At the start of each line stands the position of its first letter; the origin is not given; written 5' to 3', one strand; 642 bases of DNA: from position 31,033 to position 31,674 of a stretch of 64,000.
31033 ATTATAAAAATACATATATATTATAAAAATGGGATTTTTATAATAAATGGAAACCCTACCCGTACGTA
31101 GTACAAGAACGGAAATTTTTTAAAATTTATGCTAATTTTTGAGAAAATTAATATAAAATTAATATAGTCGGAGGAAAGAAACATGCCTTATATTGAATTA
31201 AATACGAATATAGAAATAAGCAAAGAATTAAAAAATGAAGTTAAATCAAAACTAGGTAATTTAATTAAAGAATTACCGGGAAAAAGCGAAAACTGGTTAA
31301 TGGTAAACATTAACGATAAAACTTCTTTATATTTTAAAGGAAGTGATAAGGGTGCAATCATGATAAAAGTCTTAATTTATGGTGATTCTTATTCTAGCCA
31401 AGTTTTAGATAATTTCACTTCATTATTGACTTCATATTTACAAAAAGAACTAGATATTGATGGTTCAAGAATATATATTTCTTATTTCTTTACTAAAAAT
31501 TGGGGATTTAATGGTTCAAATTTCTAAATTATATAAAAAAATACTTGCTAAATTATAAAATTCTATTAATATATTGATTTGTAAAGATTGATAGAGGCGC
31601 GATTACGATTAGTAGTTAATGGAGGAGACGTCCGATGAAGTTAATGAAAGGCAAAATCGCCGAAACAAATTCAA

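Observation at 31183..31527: Bacterial homologue of macrophage migration inhibitory factor (MIF/D-dopachrome tautomerase family)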

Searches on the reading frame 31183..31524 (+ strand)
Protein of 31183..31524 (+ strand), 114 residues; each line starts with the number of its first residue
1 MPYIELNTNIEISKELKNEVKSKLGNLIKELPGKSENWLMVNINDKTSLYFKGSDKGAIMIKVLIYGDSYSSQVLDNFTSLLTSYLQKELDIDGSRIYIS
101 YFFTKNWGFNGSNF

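Call 3: search_protein_families(library=pfam, proteins=[window:31183-31524:+], max_evalue=10)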
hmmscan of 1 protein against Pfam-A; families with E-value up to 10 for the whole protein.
window:31183-31524:+ (114 aa): 1 family
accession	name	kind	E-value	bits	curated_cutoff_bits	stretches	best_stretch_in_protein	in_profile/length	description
PF01187.23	MIF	-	2.9e-10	40.9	22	1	2-113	1-112/114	Macrophage migration inhibitory factor (MIF)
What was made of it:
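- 31183..31527 (+): MIF-family (tautomerase superfamily, MIF subgroup) protein gene, 114 aa, Met-Pro start, TAA stop. Pfam PF01187 at 40.9 bits against cutoff 22, full length (call 3).
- On MIF subgroup of the tautomerase superfamily (Pfam PF01187): 40.9 bits against gathering score 22, residues 2-113 on profile positions 1-112 of 114 (call 3).
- On 4-OT (PF01361) / CHMI tautomerases: No hit at E<=10 other than MIF (call 3).
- Closest known: 4-oxalocrotonate tautomerase. Different: The window protein gives no PF01361 or CHMI hit even at E<=10 (call 3).
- Checked: Pfam PF01187 MIF: E 2.9e-10, 40.9 bits against a gathering score of 22, covering residues 2-113 of the protein and 1-112 of the 114 profile positions (call 3).
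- Pfam MIF only, above cutoff and full length (call 3).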

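Call 4: search_protein_families(library=ncbifam, proteins=[window:31183-31524:+], max_evalue=10)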
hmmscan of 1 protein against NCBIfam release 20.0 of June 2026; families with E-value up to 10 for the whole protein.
window:31183-31524:+ (114 aa): 0 families
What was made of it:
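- Tried and rejected: NCBIfam scan: no family (call 4).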

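Call 5: search_solved_structures(query=window:31183-31524:+, max_evalue=10, show_alignments=3)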
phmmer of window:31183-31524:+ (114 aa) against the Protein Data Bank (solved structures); distinct sequences matched with E-value up to 10: 105 (the best 60 are shown).
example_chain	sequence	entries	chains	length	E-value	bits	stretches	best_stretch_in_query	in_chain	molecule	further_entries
3fwt_A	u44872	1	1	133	1.2e-12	51.2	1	1-114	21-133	Macrophage migration inhibitory factor-like protein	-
8ur2_A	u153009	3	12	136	4.3e-11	46.2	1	1-114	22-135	MACROPHAGE MIGRATION INHIBITORY FACTOR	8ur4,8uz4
3b64_A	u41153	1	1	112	5.4e-09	39.5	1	27-114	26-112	Macrophage migration inhibitory factor-like protein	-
3fwu_A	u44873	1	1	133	7e-09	39.1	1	26-114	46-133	Macrophage migration inhibitory factor-like protein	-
9b0m_A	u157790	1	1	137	2.3e-07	34.2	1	1-114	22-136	L-dopachrome isomerase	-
4nwr_B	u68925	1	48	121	1.4e-06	31.7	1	30-114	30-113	Macrophage migration inhibitory factor-like protein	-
2xcz_A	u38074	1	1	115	2.3e-06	31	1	2-114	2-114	POSSIBLE ATLS1-LIKE LIGHT-INDUCIBLE PROTEIN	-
3gac_A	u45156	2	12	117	3.2e-06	30.5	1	2-114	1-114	Macrophage migration inhibitory factor-like protein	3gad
2wkb_A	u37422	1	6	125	3.5e-06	30.4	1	2-114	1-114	MACROPHAGE MIGRATION INHIBITORY FACTOR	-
8ap3_A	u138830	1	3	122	5.6e-06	29.8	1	2-112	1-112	MIF homologue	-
4p7m_A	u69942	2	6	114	7.2e-06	29.4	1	2-114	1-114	Macrophage migration inhibitory factor-like protein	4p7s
9mf3_A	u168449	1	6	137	8.1e-06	29.2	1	1-114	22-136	L-dopachrome isomerase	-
2wkf_A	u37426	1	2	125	1e-05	28.9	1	2-114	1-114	MACROPHAGE MIGRATION INHIBITORY FACTOR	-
8dq6_A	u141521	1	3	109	2.7e-05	27.6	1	2-104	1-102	MIF/D-DT-like protein-1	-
8t6e_B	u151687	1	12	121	3.8e-05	27.1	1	2-113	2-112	T33-28.3: B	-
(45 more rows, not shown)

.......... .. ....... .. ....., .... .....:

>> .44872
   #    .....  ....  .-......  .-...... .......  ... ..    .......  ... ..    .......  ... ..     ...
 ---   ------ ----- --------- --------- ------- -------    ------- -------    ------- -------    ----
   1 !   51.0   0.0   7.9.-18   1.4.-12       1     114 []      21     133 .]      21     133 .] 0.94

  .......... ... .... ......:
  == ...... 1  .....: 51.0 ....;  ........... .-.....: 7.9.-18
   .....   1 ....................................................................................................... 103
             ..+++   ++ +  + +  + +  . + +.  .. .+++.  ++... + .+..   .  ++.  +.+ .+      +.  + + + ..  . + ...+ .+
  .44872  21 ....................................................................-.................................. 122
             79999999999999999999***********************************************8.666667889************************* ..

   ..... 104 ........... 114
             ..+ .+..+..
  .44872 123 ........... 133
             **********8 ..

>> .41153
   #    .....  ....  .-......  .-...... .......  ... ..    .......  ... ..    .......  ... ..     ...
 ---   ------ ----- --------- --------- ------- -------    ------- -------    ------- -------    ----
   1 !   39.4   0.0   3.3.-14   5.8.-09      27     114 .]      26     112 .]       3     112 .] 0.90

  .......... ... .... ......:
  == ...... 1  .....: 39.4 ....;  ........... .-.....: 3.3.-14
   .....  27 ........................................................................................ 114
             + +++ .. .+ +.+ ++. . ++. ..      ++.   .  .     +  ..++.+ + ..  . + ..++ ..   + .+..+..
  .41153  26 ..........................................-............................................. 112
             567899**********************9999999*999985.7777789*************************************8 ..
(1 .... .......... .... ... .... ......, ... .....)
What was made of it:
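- Checked: The best is Leishmania major MIF2 (3fwt) at 1.2e-12 (call 5).
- The PDB sequence hits are MIFs, MIF-like proteins and designed cage proteins scored as MIF-like (call 5).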

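Call 8: find_homologous_proteins(query=window:31183-31524:+)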
Query window:31183-31524:+ (114 aa): 35 proteins with E <= 0.001 among 42 candidates.
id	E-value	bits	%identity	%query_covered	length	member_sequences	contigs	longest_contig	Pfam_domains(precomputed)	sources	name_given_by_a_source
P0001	3.7e-66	238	99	99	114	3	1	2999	PF01187.24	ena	-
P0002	2.2e-51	190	77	100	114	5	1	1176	PF01187.24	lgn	-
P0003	1.5e-49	185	77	100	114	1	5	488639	PF01187.24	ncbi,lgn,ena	-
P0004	3.0e-45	171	70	100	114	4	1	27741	PF01187.24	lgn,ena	-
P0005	1.8e-39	152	62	100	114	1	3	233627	PF01187.24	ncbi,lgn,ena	-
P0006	2.1e-31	126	54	100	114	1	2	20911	PF01187.24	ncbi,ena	-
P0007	2.5e-30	123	55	100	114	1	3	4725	PF01187.24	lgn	-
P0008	4.9e-30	122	53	100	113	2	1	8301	PF01187.24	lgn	-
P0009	1.4e-28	117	52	100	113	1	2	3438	PF01187.24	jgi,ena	-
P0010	1.5e-28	117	52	100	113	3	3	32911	PF01187.24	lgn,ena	-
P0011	1.7e-28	117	54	100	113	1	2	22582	PF01187.24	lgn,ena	-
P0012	5.1e-28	115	53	100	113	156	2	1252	PF01187.24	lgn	-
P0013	1.2e-27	114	52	100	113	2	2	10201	PF01187.24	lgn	-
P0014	1.5e-27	114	53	100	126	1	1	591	-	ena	-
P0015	2.8e-27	113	53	100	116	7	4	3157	-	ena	-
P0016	3.4e-27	113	52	100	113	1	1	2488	PF01187.24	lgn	-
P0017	6.1e-27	112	50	100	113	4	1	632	PF01187.24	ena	-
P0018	6.4e-27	112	53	100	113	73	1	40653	PF01187.24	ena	-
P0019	3.0e-26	110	49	100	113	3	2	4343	PF01187.24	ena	-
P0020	1.2e-25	108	52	100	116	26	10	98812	PF01187.24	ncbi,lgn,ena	-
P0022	3.4e-23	100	47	100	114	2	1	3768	PF01361.27,PF01187.24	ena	-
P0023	9.2e-23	98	43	100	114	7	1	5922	PF01187.24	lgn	-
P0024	7.2e-22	95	45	100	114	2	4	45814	PF01187.24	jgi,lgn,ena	-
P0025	2.3e-21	94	44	100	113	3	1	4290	PF01187.24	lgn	-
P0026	6.9e-21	92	42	100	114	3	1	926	PF01187.24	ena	-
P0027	1.3e-20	91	45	100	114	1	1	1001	PF01187.24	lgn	-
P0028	2.3e-19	87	41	100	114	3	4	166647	PF01187.24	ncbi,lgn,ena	-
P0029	7.7e-19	86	42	100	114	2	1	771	PF01187.24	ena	-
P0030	1.9e-18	84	45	100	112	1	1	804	PF01187.24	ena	-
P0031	3.1e-18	84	44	100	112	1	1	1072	PF01187.24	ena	-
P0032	3.4e-18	84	43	100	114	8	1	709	PF01187.24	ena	-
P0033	1.9e-17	81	40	100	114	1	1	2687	PF01187.24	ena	-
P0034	2.8e-16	77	37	100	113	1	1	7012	PF01187.24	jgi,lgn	jgi:phenylpyruvate tautomerase PptA (4-oxalocrotonate tautomerase family)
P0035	7.2e-16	76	40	100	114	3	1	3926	PF01187.24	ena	-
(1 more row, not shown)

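Call 10: find_related_loci(query=A1, collection=genome_contigs, flank=6000)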
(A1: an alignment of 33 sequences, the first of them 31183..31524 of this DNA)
Query A1 (114 aa) in genome_contigs; peptide patterns used: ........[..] (x = any residue, [..] = any of these).
600 stretches matched a pattern (row limit reached: there are more); 594 encode a relative of the query (tblastn E <= 1e-3); the best 80 are kept; 80 distinct loci.
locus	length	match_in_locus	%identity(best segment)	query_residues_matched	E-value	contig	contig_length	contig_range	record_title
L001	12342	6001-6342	77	1-114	8e-55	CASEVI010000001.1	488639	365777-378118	uncultured bacterium isolate A67_L2_327327_idba_bin.107 genome assembly, contig: A67_L2_327327_idba_bin.107.fa_scaffold_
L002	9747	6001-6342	71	1-114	6e-51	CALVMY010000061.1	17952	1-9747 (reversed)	MAG: uncultured Bacilli bacterium isolate E19__bin364 genome assembly, contig: E19__k127_8119434, whole genome shotgun s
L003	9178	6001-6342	54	1-114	2e-36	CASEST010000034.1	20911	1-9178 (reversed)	uncultured bacterium isolate Batch4_idba_bin.1741 genome assembly, contig: Batch4_idba_bin.1741.fa_k87_15198847, whole g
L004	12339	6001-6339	49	1-114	2e-34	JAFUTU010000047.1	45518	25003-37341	MAG: Ruminococcus sp. isolate RGIG4819 Roe_deer_Reticulum.Co__c791993, whole genome shotgun sequence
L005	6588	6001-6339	53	1-114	2e-34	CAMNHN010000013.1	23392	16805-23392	MAG: uncultured Mollicutes bacterium isolate SRR873596_bin.132_metaWRAP_v1.3_MAG genome assembly, contig: NODE.4619_leng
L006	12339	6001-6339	52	1-114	7e-34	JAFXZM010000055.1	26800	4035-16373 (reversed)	MAG: Oscillospiraceae bacterium isolate RGIG6887 Sheep_Rumen-5__c1445411, whole genome shotgun sequence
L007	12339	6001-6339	50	1-114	2e-33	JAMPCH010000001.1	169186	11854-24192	MAG: Roseburia sp. isolate NALB_7821b_33 Scaffold_#1__SCF_001___169186_bp, whole genome shotgun sequence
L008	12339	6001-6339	52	1-114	3e-33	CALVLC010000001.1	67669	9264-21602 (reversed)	MAG: uncultured Bacilli bacterium isolate E22__bin81 genome assembly, contig: E22__k127_9809784, whole genome shotgun se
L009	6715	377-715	52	1-114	5e-33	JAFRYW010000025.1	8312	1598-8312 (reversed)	MAG: Ruminococcus sp. isolate RGIG2923 Goat_Omasum.Co__c263553, whole genome shotgun sequence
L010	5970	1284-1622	47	1-114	1e-32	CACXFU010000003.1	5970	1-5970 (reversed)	MAG: uncultured Ruminococcus sp. isolate RUG11219 genome assembly, contig: RUG11219_asm_3, whole genome shotgun sequence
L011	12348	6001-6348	53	1-114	1e-32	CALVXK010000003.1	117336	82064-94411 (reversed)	MAG: uncultured Bacilli bacterium isolate BRZ_QC__bin46 genome assembly, contig: BRZ_QC__NODE_108_length_117336_cov_10.2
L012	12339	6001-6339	47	1-114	2e-32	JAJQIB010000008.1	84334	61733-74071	MAG: Ruminococcus sp. isolate U.8_1 NODE_18_length_84334_cov_66.063456, whole genome shotgun sequence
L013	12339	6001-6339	46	1-114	3e-32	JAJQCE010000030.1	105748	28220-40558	MAG: Ruminococcus sp. isolate C.6_3 NODE_31_length_105748_cov_51.107774, whole genome shotgun sequence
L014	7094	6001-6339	49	1-114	2e-32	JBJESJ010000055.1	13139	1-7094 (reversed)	MAG: Oscillospiraceae bacterium isolate PUUB48_bin.034 NODE_2209_length_13139_cov_5.854249, whole genome shotgun sequenc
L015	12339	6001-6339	48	1-114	7e-32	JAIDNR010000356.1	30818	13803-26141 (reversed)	MAG: Ruminococcus sp. isolate SC0345_S12_1 SC0345_S12_1_contig_356, whole genome shotgun sequence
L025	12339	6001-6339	51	1-114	1e-31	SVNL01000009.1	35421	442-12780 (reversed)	MAG: Ruminococcus sp. isolate SIG538 NODE_5691_length_35421_cov_13.521788, whole genome shotgun sequence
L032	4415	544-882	46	1-114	5e-31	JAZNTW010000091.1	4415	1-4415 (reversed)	MAG: Oscillospiraceae bacterium isolate T1900044802_TS20190268.MAGScoT_cleanbin_000003 SGB_2717_k141_1419537, whole geno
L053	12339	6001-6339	46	1-114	3e-30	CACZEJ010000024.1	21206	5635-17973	MAG: Ruminococcus flavefaciens isolate RUG12542 genome assembly, contig: RUG12542_asm_24, whole genome shotgun sequence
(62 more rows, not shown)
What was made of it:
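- At least 594 species genomes carry a relative (call 10).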

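Call 22: predict_structure(alignment_id=A1)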
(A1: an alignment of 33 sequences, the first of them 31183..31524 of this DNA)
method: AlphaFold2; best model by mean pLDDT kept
length: 114 residues; sequences in the alignment: 33
mean_pLDDT: 96.8   pTM: 0.88
mean pLDDT of the five models: 96.8, 96.3, 96.1, 95.6, 94.8
residues with pLDDT >= 90: 112; 70-90: 2; 50-70: 0; < 50: 0
segments of 3 or more residues with pLDDT < 50: none
pLDDT, mean of each block of 10 residues (from residue 1): 97 98 97 94 98 97 96 98 98 98 94 90
secondary structure, 60 per line:
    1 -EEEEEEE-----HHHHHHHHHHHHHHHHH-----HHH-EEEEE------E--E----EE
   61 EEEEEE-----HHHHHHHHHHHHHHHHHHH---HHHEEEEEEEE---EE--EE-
elements in order: E2-8 H14-30 E40-44 E59-66 H72-90 E97-104
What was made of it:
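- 31183..31527 (+): AF2 pLDDT 96.8 with a beta-alpha-beta x2 layout (call 22).
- On MIF subgroup of the tautomerase superfamily (Pfam PF01187): AF2 pLDDT 96.8 with E-H-E / E-H-E order (call 22).
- On 4-OT (PF01361) / CHMI tautomerases: The chain is 114 aa with two units (call 22).
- AF2 pLDDT 96.8, pTM 0.88, elements E2-8, H14-30, E40-44, E59-66, H72-90, E97-104 (call 22).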

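Call 25: search_protein_representatives(protein=window:31183-31524:+)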
Query: 114 residues. Proteins with E-value up to 0.001 (for the whole library): 767; up to 1e-10: 177; up to 1e-30: 4. The best 150 are listed.
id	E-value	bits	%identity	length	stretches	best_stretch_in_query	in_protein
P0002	7.0e-52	190.4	77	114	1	1-114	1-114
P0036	1.4e-35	138.0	59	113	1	1-114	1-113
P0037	7.9e-32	125.9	35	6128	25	33-69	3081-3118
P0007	8.0e-31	122.6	55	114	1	1-114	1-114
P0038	1.5e-27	112.1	53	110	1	1-114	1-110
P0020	4.0e-26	107.5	53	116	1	1-114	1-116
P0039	7.7e-24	100.2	46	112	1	1-114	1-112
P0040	6.3e-23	97.2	44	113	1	1-114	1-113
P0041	2.4e-22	95.3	48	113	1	1-114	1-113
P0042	4.5e-22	94.5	42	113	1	1-114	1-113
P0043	6.7e-22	93.9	44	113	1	1-114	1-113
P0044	7.4e-22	93.8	42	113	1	1-114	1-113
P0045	8.1e-21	90.4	38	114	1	1-113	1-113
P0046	1.5e-20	89.6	46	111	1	1-112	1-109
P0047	1.7e-20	89.4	44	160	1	1-114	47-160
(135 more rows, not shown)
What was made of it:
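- At least 177 clusters (50% identity) score better than E 1e-10 (call 25).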

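Call 26: fold_search(model_id=the predicted structure, library=pdb)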
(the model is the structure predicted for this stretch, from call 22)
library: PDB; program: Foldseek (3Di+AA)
matches with E <= 10: 1117; with E <= 0.001: 242
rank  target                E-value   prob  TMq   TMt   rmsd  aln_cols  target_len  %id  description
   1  3fwu                  2.5e-12  1.00  0.92  0.92   1.5       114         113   26  Crystal structure of Leishmania major MIF1 (released 2009-03-24)
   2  3fwt                  6.6e-12  1.00  0.91  0.89   1.6       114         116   29  Crystal structure of Leishmania major MIF2 (released 2009-03-17)
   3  4nwr_1                9.2e-12  1.00  0.92  0.93   1.5       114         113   24  Computationally Designed Two-Component Self-Assembling Tetrahedral Cage T33-28 (released 2014-05-28)
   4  8uz4_C                9.8e-12  1.00  0.88  0.90   1.6       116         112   28  Crystal Structure of macrophage migration inhibitory factor (MIF) from Trichomonas vaginalis (Apo, P41212 form) (released 2023-12-06)
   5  8ur2_D                2.3e-11  1.00  0.88  0.89   1.8       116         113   29  Crystal Structure of macrophage migration inhibitory factor (MIF) from Trichomonas vaginalis (I41 form) (released 2023-11-08)
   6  8ur2_A                3.2e-11  1.00  0.87  0.87   1.8       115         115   29  Crystal Structure of macrophage migration inhibitory factor (MIF) from Trichomonas vaginalis (I41 form) (released 2023-11-08)
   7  8ur4_A                3.2e-11  1.00  0.88  0.90   1.9       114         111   31  Crystal Structure of macrophage migration inhibitory factor (MIF) from Trichomonas vaginalis (I4122 form) (released 2024-03-20)
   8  4nwr_j                4.1e-11  1.00  0.92  0.92   1.5       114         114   24  Computationally Designed Two-Component Self-Assembling Tetrahedral Cage T33-28 (released 2014-05-28)
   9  3b64                  6.6e-11  1.00  0.88  0.90   1.7       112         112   23  Macrophage Migration Inhibitory Factor (MIF) From /Leishmania Major (released 2008-06-10)
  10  8ur4_B                8.0e-11  1.00  0.90  0.91   1.4       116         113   29  Crystal Structure of macrophage migration inhibitory factor (MIF) from Trichomonas vaginalis (I4122 form) (released 2024-03-20)
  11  8uz4_A                9.1e-11  1.00  0.90  0.90   1.6       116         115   29  Crystal Structure of macrophage migration inhibitory factor (MIF) from Trichomonas vaginalis (Apo, P41212 form) (released 2023-12-06)
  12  8ur2_F                2.1e-10  1.00  0.77  0.91   1.7       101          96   27  Crystal Structure of macrophage migration inhibitory factor (MIF) from Trichomonas vaginalis (I41 form) (released 2023-11-08)
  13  8ur2_C                3.6e-10  1.00  0.78  0.88   1.7       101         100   27  Crystal Structure of macrophage migration inhibitory factor (MIF) from Trichomonas vaginalis (I41 form) (released 2023-11-08)
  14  8ur2_E                5.0e-10  1.00  0.80  0.89   1.7       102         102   27  Crystal Structure of macrophage migration inhibitory factor (MIF) from Trichomonas vaginalis (I41 form) (released 2023-11-08)
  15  8t6e_B                6.5e-10  1.00  0.90  0.92   1.4       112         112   22  Crystal structure of T33-28.3: Deep-learning sequence design of co-assembling tetrahedron protein nanoparticles (released 2024-04-24)
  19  2xcz                  1.1e-09  1.00  0.77  0.77   2.7       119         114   24  Crystal Structure of macrophage migration inhibitory factor homologue from Prochlorococcus marinus (released 2010-09-01)
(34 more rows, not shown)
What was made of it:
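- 31183..31527 (+): Foldseek best hit 3fwu, TM 0.92, rmsd 1.5 A (call 26).
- On MIF subgroup of the tautomerase superfamily (Pfam PF01187): The top 50 hits are MIF, D-DT or designed cage proteins that match as MIF-like (call 26).
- Closest known: Leishmania major MIF1/MIF2. Same: These are the best sequence and fold matches among solved structures: E 1.2e-12 and 4.3e-11, TM 0.88-0.92, rmsd 1.5-1.8 A. They share a GKPED/GKSEN-type motif after the catalytic Lys and a WG(F/W)NG(S/T)NF-type C-terminus (calls 5, 26).
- Foldseek against PDB: L. major MIF1/2, T. vaginalis MIF, Arabidopsis MDL1, Prochlorococcus MIF and human MIF, all at probability 1.00, TM up to 0.92 (call 26). Among solved structures the closest by sequence are the MIFs of the parasites Leishmania and Trichomonas (calls 5, 26).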

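Call 31: find_encoding_contigs(protein=window:31183-31524:+, flank=3000, max_places=4)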
Protein window:31183-31524:+ (114 aa): 23 contigs read that carry it; 4 places shown.
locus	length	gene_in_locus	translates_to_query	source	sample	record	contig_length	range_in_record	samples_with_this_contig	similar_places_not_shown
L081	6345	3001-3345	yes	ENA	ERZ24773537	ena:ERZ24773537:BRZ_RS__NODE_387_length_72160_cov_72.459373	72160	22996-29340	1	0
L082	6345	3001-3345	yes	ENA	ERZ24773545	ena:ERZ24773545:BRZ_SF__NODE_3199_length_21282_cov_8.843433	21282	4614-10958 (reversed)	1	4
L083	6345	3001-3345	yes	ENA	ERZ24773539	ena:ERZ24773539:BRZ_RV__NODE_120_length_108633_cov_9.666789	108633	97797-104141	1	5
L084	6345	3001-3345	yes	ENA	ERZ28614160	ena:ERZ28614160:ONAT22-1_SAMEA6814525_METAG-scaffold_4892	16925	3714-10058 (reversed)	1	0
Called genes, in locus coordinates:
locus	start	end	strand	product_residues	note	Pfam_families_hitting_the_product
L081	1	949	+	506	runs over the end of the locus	PF01087:GalP_UDP_transf, PF02744:GalP_UDP_tr_C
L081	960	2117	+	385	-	PF10509:GalKase_gal_bdg, PF00288:GHMP_kinases_N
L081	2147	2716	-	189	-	PF00156:Pribosyltran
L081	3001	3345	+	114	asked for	PF01187:MIF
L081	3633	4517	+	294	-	PF00497:SBP_bac_3, PF10613:Lig_chan-Glu_bd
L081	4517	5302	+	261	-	PF00528:BPD_transp_1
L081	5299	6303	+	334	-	PF13476:AAA_23 (weak), PF00005:ABC_tran, PF02463:SMC_N, PF13175:AAA_15 (faint), PF13304:AAA_21, PF00005:ABC_tran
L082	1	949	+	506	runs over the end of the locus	PF01087:GalP_UDP_transf, PF02744:GalP_UDP_tr_C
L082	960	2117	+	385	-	PF10509:GalKase_gal_bdg, PF00288:GHMP_kinases_N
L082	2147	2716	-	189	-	PF00156:Pribosyltran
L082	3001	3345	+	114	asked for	PF01187:MIF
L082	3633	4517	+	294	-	PF00497:SBP_bac_3, PF10613:Lig_chan-Glu_bd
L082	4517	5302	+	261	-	PF00528:BPD_transp_1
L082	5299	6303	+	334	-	PF13476:AAA_23 (weak), PF00005:ABC_tran, PF02463:SMC_N (weak), PF13175:AAA_15 (faint), PF13304:AAA_21, PF00005:ABC_tran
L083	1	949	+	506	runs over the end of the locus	PF01087:GalP_UDP_transf, PF02744:GalP_UDP_tr_C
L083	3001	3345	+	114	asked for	PF01187:MIF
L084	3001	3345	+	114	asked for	PF01187:MIF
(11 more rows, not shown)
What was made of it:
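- The exact protein occurs in the same context on independent metagenome contigs (call 31).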
